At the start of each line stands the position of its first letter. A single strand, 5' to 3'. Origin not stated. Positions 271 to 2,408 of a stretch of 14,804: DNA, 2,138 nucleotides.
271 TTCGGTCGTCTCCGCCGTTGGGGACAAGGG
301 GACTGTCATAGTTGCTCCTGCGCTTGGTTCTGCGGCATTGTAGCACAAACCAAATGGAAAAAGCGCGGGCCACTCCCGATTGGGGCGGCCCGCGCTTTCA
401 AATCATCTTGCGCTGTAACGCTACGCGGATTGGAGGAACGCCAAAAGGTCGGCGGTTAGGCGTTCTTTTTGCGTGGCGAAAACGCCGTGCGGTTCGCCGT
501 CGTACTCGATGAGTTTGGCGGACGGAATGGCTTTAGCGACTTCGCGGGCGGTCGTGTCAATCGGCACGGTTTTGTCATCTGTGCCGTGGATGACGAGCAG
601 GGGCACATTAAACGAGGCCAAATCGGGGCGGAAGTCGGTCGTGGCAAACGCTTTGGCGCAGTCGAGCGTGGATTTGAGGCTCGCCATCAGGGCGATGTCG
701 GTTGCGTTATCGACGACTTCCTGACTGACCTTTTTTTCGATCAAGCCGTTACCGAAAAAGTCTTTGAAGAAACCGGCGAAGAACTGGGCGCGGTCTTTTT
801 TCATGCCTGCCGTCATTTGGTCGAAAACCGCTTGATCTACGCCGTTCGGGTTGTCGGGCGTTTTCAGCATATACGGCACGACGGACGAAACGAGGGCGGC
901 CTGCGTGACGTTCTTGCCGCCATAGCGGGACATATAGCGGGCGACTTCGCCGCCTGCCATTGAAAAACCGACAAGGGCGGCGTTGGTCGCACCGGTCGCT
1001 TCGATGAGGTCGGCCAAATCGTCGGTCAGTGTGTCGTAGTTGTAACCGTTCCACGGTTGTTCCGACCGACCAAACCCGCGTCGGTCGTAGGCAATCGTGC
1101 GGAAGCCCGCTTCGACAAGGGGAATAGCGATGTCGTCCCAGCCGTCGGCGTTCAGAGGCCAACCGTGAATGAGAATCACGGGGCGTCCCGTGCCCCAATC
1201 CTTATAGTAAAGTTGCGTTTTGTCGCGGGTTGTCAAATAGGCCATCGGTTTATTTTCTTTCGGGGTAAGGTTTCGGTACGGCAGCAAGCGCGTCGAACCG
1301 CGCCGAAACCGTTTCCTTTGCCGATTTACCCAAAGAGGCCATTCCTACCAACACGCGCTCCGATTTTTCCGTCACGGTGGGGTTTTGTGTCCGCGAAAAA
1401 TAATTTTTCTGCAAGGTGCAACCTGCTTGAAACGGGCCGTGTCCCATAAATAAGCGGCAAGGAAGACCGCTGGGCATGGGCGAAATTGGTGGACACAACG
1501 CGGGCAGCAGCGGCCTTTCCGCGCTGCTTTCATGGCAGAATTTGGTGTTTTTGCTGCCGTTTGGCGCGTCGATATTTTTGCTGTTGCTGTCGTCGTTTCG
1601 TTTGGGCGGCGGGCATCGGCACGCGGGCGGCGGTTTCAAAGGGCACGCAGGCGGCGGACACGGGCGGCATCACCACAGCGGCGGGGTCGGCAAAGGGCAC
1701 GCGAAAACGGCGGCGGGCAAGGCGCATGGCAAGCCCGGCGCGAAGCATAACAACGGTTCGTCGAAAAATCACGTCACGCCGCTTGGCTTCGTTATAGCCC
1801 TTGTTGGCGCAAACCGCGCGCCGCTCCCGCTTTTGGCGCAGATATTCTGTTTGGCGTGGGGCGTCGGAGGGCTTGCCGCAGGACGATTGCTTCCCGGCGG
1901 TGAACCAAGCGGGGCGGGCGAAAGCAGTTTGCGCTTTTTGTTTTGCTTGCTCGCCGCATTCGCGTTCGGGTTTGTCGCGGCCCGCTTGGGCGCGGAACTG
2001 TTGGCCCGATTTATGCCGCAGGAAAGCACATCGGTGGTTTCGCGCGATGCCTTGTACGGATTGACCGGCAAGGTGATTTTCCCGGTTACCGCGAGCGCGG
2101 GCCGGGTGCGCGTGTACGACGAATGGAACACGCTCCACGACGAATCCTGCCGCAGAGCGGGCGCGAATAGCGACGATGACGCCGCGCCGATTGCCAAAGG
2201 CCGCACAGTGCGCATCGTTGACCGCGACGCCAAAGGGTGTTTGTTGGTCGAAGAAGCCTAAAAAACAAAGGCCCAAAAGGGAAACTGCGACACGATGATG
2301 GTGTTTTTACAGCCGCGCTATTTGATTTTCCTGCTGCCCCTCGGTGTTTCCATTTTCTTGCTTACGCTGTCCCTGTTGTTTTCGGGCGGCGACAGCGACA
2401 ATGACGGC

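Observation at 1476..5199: Tandem NfeD-like paralogs with charge-complementary low-complexity loops, upstream of a YqiK/FloT-type flotillin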

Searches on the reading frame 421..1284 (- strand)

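Call 75: search_protein_families(library=pfam, proteins=[window:421-1284:-], max_evalue=0.001)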
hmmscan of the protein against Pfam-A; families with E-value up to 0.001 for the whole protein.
window:421-1284:- (287 aa): 5 families
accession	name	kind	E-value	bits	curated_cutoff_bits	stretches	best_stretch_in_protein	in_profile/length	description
PF00561.26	Abhydrolase_1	-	8.7e-33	114.4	25.8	1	35-269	2-241/245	alpha/beta hydrolase fold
PF12697.13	Abhydrolase_6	-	4.9e-20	73.6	26.3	1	36-274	1-212/217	Alpha/beta hydrolase family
PF12146.15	Hydrolase_4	-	7.6e-18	65.1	27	1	36-269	7-235/239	Serine aminopeptidase, S33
PF00326.27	Peptidase_S9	-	6.4e-05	23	22.6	0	225-286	143-208/213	Prolyl oligopeptidase family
PF08386.16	Abhydrolase_4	-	7.7e-05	23.2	21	1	204-285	10-92/103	TAP-like protein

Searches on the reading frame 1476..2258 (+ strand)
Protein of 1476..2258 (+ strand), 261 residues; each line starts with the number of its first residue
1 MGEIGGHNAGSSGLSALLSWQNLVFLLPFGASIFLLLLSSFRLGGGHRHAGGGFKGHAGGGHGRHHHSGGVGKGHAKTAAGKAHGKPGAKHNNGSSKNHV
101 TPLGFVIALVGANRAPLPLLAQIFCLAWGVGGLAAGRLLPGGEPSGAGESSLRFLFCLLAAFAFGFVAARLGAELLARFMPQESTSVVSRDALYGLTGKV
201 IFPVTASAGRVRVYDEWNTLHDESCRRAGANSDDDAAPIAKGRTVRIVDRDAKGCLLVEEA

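Call 3: search_protein_families(library=pfam, proteins=[window:1476-2258:+], max_evalue=1)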
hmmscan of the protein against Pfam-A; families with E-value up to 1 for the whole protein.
window:1476-2258:+ (261 aa): 2 families
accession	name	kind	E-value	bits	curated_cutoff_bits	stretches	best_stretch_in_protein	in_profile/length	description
PF01957.25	NfeD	-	0.009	16.6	29.1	0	232-251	32-49/57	NfeD-like C-terminal, partner-binding domain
PF13567.11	DUF4131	-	0.14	12.3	31.6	1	123-212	9-85/165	Domain of unknown function (DUF4131)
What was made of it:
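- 1476..2261 (+): Paralog 1: YqiJ/NfeD2-type protein of 261 aa with a basic His/Gly/Lys loop. Pfam NfeD is only sub-threshold: E 0.009, 16.6 bits against a cut-off of 29.1 (call 3).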

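Call 4: search_protein_families(library=ncbifam, proteins=[window:1476-2258:+], max_evalue=1)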
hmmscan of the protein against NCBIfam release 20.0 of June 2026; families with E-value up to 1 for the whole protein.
window:1476-2258:+ (261 aa): 2 families
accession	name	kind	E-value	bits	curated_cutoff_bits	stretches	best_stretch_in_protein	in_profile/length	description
NF052600.1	sept_pore_FraI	equivalog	0.2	11.5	225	1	20-54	60-95/216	septal nanopore formation protein FraI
NF004924.0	PRK06281.1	equivalog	0.85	9.5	137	1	24-58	5-39/154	putative monovalent cation/H+ antiporter subunit B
